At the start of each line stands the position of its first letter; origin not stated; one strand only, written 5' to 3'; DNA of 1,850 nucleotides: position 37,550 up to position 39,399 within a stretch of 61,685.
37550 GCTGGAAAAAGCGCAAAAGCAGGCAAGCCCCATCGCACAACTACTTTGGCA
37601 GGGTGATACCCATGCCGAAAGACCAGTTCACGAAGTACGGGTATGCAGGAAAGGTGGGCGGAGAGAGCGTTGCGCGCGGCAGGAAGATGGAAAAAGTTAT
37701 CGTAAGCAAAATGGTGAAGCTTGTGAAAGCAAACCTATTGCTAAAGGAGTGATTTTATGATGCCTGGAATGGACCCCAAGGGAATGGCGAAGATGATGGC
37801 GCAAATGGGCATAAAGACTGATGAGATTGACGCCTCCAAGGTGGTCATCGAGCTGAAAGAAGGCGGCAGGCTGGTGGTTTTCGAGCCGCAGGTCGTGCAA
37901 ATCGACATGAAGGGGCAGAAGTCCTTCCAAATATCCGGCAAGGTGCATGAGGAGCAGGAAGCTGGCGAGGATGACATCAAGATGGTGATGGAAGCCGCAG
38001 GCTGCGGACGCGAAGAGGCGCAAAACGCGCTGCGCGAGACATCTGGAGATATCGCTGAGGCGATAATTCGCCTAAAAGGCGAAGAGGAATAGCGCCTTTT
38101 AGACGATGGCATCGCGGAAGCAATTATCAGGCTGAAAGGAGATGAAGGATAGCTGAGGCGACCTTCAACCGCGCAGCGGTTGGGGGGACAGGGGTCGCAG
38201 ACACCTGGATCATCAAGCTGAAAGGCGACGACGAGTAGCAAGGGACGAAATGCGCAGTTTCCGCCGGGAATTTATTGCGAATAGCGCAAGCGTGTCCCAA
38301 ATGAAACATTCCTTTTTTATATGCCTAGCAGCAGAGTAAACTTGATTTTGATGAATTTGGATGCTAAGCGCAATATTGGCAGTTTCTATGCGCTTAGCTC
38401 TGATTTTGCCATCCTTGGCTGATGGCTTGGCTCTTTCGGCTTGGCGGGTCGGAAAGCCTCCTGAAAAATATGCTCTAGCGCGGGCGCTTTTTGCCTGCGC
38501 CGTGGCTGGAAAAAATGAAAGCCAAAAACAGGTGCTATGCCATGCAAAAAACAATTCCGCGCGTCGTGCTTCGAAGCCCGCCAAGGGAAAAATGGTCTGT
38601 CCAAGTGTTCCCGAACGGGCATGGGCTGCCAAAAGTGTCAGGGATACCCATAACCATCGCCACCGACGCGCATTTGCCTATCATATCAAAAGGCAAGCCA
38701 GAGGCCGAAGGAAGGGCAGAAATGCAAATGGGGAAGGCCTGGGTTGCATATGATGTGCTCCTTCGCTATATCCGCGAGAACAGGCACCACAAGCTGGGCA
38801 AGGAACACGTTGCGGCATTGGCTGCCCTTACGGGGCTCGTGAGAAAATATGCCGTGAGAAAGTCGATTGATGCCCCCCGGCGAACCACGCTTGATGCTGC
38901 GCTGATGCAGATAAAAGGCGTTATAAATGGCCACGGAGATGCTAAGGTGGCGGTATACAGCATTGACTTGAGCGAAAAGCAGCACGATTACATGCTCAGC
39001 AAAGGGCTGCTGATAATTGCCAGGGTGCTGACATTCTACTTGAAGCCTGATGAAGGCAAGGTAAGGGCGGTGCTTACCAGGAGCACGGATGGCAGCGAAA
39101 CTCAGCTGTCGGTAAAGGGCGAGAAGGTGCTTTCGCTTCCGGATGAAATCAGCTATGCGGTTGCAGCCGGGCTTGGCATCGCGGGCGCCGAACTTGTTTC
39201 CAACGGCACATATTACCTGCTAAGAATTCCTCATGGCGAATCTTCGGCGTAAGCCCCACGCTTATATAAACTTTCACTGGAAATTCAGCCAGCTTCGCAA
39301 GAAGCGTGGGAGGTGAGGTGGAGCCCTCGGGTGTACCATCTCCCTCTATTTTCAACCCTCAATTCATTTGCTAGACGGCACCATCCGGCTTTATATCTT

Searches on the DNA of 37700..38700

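Call 37: search_rna_families(source=window, start=37700, end=38700, threshold=evalue, max_evalue=1)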
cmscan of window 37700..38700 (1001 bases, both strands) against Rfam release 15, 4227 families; matches with E-value up to 1: 1.
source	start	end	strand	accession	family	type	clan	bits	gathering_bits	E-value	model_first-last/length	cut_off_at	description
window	38102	38158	+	RF01131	sR47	Gene; snRNA; snoRNA; CD-box;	CL00132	16.4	40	0.35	1-55/55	no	Small nucleolar RNA sR47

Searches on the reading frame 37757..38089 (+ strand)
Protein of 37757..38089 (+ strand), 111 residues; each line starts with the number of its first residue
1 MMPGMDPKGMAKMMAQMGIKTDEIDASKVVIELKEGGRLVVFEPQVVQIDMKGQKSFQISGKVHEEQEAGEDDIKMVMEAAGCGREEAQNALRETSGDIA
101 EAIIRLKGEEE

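Call 22: find_homologous_proteins(query=window:37757-38089:+, max_evalue=1e-10)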
Query window:37757-38089:+ (111 aa): 186 proteins with E <= 1e-10 among 191 candidates; the best 120 are listed.
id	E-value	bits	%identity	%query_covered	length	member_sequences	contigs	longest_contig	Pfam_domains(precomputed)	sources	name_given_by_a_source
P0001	2.2e-61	222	100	99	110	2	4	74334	PF01849.24,PF19026.8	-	-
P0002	1.5e-56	207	93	100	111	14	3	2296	PF01849.24,PF19026.8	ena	-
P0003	2.5e-56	206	93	98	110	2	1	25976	PF01849.24,PF19026.8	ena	-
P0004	9.4e-56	204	91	100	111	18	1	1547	PF01849.24,PF19026.8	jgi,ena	-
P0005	3.1e-55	203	91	99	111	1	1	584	PF01849.24,PF19026.8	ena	-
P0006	3.8e-55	202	90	100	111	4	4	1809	PF01849.24,PF19026.8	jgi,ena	jgi:nascent polypeptide-associated complex subunit alpha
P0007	3.9e-55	202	91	99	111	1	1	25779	PF01849.24,PF19026.8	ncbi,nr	ncbi:MAG: nascent polypeptide-associated complex protein [Candidatus Micrarchaeota archaeon]|nr:nasc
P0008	5.7e-55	202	89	99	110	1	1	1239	PF01849.24,PF19026.8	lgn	-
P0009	1.5e-54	200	91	98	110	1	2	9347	PF01849.24,PF19026.8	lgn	-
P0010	2.3e-54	200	89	99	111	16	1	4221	PF01849.24,PF19026.8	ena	-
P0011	1.1e-53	198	89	98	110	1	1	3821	PF01849.24,PF19026.8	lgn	-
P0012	1.3e-53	197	88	99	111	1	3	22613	PF01849.24,PF19026.8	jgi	jgi:nascent polypeptide-associated complex subunit alpha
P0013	2.3e-53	197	90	99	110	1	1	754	PF01849.24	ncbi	-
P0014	1.1e-52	194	86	98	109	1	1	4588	PF01849.24,PF19026.8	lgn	-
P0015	4.3e-52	192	86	100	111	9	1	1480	PF01849.24,PF19026.8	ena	-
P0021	1.7e-51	191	84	100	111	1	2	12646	PF01849.24,PF19026.8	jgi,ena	-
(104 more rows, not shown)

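Call 24: find_encoding_contigs(protein=P0003, flank=3000, max_places=4)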
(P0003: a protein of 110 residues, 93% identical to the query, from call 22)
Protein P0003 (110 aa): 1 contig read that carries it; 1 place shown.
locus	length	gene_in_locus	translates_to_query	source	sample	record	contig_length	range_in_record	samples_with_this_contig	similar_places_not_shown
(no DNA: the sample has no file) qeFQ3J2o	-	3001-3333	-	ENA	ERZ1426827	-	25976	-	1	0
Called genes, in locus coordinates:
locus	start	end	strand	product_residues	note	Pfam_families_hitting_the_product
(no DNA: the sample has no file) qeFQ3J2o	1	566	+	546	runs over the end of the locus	PF00133:tRNA-synt_1 (faint), PF09334:tRNA-synt_1g, PF19303:Anticodon_3, PF08264:Anticodon_1 (weak)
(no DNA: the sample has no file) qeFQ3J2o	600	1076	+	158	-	PF01588:tRNA_bind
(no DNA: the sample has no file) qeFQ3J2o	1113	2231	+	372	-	-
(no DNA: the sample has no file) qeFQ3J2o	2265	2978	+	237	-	PF02633:Creatininase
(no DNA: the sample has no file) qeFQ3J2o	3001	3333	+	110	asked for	PF01849:NAC, PF19026:UBA_HYPK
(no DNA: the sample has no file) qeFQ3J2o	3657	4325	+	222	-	-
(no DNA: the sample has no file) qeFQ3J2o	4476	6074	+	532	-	PF01541:GIY-YIG, PF27096:UvrC_M, PF02151:UVR (weak), PF22920:UvrC_RNaseH, PF08459:UvrC_RNaseH_dom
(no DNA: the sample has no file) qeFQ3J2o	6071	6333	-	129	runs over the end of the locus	?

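Call 25: find_encoding_contigs(protein=P0007, flank=3000, max_places=4)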
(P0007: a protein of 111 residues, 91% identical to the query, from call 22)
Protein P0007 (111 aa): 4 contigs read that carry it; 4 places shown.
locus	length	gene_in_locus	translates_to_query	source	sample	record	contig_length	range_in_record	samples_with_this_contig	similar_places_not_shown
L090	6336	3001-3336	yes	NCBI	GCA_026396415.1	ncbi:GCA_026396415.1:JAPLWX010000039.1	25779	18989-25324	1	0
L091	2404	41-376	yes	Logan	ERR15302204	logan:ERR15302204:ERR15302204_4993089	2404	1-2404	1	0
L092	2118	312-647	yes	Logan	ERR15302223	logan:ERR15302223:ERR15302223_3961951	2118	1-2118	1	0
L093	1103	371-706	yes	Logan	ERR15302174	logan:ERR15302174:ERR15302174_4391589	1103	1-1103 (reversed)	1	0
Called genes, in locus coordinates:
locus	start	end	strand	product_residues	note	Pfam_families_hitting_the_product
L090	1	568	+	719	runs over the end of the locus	PF00133:tRNA-synt_1, PF09334:tRNA-synt_1g, PF00133:tRNA-synt_1, PF01406:tRNA-synt_1e (weak), PF08264:Anticodon_1, PF19303:Anticodon_3, PF01588:tRNA_bind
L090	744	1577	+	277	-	-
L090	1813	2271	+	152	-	-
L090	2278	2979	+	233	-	PF02633:Creatininase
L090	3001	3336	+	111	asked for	PF01849:NAC, PF19026:UBA_HYPK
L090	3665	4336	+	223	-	-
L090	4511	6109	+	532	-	PF01541:GIY-YIG, PF27096:UvrC_M, PF02151:UVR (weak), PF22920:UvrC_RNaseH, PF08459:UvrC_RNaseH_dom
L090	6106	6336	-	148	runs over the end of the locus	-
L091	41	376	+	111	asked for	PF01849:NAC, PF19026:UBA_HYPK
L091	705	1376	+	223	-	-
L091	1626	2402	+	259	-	?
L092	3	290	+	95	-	?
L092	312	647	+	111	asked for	PF01849:NAC, PF19026:UBA_HYPK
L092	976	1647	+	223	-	-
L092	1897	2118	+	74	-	?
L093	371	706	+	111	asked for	PF01849:NAC, PF19026:UBA_HYPK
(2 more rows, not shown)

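Call 26: find_encoding_contigs(protein=P0012, flank=3000, max_places=4)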
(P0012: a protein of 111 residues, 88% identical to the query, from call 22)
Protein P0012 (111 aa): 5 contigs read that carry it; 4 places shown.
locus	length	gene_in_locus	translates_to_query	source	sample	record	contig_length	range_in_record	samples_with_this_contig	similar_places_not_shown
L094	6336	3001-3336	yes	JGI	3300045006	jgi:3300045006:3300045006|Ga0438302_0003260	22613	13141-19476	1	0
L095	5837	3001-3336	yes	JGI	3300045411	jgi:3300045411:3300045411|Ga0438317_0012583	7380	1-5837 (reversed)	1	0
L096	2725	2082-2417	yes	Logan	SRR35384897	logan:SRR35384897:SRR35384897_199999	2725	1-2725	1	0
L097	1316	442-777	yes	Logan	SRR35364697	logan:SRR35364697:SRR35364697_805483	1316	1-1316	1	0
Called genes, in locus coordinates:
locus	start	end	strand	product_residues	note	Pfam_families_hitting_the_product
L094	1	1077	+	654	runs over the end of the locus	PF09334:tRNA-synt_1g, PF00133:tRNA-synt_1, PF01406:tRNA-synt_1e (weak), PF08264:Anticodon_1 (weak), PF19303:Anticodon_3, PF01588:tRNA_bind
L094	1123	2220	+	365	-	-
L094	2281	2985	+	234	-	PF02633:Creatininase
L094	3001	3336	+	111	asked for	PF01849:NAC, PF19026:UBA_HYPK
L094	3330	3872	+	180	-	-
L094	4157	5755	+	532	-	PF01541:GIY-YIG (weak), PF27096:UvrC_M, PF02151:UVR (weak), PF22920:UvrC_RNaseH, PF08459:UvrC_RNaseH_dom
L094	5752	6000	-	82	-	-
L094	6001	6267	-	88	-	-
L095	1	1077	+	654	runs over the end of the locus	PF09334:tRNA-synt_1g, PF00133:tRNA-synt_1, PF01406:tRNA-synt_1e (weak), PF08264:Anticodon_1 (weak), PF19303:Anticodon_3, PF01588:tRNA_bind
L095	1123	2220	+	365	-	-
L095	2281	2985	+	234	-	PF02633:Creatininase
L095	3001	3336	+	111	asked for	PF01849:NAC, PF19026:UBA_HYPK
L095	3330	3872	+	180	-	-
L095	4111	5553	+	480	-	PF03050:DDE_Tnp_IS66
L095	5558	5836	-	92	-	?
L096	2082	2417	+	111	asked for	PF01849:NAC, PF19026:UBA_HYPK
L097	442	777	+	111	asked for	PF01849:NAC, PF19026:UBA_HYPK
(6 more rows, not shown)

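Call 27: find_encoding_contigs(protein=P0002, flank=3000, max_places=4)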
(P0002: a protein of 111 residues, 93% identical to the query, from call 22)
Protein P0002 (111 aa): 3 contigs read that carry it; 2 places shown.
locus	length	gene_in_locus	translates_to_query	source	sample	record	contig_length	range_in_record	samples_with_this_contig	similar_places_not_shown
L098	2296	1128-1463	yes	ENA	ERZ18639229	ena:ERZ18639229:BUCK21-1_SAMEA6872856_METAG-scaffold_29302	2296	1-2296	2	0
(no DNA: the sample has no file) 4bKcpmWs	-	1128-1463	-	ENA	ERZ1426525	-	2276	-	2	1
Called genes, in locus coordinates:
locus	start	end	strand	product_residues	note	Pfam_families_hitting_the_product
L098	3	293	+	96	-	?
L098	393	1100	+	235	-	PF02633:Creatininase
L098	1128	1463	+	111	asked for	PF01849:NAC, PF19026:UBA_HYPK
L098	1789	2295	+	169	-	?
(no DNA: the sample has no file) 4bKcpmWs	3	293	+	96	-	?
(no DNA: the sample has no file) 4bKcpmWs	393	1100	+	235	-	PF02633:Creatininase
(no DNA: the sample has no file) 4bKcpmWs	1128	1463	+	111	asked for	PF01849:NAC, PF19026:UBA_HYPK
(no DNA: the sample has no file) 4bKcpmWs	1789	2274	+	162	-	?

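Call 59: find_encoding_contigs(protein=P0006, flank=2000, max_places=6)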
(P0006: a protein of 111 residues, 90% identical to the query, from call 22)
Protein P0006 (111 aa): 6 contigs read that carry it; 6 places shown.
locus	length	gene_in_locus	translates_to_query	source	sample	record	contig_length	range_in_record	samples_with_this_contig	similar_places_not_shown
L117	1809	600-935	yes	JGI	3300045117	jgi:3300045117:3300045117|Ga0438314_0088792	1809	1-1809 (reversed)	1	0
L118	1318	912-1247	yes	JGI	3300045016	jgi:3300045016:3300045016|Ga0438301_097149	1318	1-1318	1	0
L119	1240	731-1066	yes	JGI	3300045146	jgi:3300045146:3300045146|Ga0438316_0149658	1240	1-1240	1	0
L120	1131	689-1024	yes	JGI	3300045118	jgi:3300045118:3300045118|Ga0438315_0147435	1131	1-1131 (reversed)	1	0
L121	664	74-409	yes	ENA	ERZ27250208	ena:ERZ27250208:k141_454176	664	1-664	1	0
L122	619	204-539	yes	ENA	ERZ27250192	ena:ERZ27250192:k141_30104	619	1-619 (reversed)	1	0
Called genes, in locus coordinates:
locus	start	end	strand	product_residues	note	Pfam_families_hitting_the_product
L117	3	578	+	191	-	?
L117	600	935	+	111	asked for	PF01849:NAC, PF19026:UBA_HYPK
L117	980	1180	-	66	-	-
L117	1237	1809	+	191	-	?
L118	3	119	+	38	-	?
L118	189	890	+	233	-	PF02633:Creatininase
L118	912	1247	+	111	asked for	PF01849:NAC, PF19026:UBA_HYPK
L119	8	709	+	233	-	PF02633:Creatininase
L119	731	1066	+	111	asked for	PF01849:NAC, PF19026:UBA_HYPK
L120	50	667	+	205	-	PF02633:Creatininase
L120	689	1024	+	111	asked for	PF01849:NAC, PF19026:UBA_HYPK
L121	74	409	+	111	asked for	PF01849:NAC, PF19026:UBA_HYPK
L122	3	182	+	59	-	?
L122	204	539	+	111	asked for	PF01849:NAC, PF19026:UBA_HYPK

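Call 60: find_encoding_contigs(protein=P0021, flank=2000, max_places=6)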
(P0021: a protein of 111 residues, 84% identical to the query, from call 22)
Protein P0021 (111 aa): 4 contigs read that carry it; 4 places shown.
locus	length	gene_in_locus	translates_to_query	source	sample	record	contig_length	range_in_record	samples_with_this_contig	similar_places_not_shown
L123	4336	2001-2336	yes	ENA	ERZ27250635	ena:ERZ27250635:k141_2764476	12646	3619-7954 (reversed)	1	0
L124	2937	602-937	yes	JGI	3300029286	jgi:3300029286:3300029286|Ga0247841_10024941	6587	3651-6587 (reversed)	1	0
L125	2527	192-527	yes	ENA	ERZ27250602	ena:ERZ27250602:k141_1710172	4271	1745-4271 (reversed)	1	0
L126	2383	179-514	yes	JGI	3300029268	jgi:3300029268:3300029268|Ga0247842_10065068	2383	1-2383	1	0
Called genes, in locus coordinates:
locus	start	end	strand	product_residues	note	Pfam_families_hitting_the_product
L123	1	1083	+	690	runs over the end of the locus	PF00133:tRNA-synt_1, PF09334:tRNA-synt_1g, PF00133:tRNA-synt_1, PF01406:tRNA-synt_1e (weak), PF08264:Anticodon_1, PF19303:Anticodon_3, PF01588:tRNA_bind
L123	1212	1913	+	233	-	PF02633:Creatininase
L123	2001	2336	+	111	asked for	PF01849:NAC, PF19026:UBA_HYPK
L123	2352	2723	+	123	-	-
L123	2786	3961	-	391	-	-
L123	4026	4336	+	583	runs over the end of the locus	PF01326:PPDK_N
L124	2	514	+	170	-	PF02633:Creatininase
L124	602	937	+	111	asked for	PF01849:NAC, PF19026:UBA_HYPK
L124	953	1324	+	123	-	-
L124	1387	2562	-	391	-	-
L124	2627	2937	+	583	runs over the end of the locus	PF01326:PPDK_N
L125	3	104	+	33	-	?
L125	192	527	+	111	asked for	PF01849:NAC, PF19026:UBA_HYPK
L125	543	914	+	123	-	-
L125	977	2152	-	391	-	-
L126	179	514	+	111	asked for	PF01849:NAC, PF19026:UBA_HYPK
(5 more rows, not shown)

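Call 61: find_encoding_contigs(protein=P0004, flank=2000, max_places=6)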
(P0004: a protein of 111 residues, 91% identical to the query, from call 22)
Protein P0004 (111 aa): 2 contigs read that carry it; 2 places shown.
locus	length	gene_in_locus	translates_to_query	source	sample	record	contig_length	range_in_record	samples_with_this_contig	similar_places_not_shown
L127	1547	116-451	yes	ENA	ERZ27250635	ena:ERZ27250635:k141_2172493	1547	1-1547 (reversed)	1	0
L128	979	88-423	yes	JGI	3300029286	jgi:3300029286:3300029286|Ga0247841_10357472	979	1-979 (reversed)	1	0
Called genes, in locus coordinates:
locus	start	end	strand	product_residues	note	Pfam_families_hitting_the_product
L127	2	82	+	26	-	?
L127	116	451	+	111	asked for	PF01849:NAC, PF19026:UBA_HYPK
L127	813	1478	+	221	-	-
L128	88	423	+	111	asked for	PF01849:NAC, PF19026:UBA_HYPK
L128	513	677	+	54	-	-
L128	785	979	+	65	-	?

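Call 76: find_encoding_contigs(protein=P0001, flank=700, max_places=8)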
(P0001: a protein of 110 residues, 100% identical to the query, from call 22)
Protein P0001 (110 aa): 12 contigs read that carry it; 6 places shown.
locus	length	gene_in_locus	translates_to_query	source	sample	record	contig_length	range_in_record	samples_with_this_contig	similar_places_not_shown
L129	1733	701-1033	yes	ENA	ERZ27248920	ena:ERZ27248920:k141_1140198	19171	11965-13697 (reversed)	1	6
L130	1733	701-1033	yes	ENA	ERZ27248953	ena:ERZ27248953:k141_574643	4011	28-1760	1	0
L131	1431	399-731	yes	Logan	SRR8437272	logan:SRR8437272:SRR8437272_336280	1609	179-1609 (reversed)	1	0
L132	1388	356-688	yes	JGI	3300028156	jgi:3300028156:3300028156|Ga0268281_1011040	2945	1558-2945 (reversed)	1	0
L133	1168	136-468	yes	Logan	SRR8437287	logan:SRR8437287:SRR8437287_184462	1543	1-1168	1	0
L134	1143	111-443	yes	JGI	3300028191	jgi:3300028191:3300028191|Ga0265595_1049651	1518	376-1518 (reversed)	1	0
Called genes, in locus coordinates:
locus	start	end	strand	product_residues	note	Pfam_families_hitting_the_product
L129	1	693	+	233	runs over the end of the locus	PF02633:Creatininase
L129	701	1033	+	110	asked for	PF01849:NAC, PF19026:UBA_HYPK (weak)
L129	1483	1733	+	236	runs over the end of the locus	-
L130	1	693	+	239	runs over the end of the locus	?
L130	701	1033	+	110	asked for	PF01849:NAC, PF19026:UBA_HYPK (weak)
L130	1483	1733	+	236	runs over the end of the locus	-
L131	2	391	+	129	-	?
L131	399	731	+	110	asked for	PF01849:NAC, PF19026:UBA_HYPK (weak)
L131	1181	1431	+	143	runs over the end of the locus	?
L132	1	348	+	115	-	?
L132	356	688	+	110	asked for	PF01849:NAC, PF19026:UBA_HYPK (weak)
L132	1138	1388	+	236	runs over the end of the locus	-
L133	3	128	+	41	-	?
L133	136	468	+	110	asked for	PF01849:NAC, PF19026:UBA_HYPK (weak)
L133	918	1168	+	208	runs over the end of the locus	?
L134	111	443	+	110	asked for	PF01849:NAC, PF19026:UBA_HYPK (weak)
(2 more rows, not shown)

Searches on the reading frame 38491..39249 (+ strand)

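Call 48: search_protein_families(library=pfam, proteins=[window:38491-39249:+], max_evalue=0.1)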
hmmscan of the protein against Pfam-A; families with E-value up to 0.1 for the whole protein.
window:38491-39249:+ (253 aa): 1 family
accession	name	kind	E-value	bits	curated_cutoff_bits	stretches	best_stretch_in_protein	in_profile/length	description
PF09386.16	ParD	-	0.032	15.1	27.3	0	106-146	15-56/80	Antitoxin ParD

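Call 49: search_protein_families(library=phrogs, proteins=[window:38491-39249:+], max_evalue=0.01)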
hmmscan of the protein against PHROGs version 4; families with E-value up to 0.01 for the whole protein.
window:38491-39249:+ (253 aa): 0 families
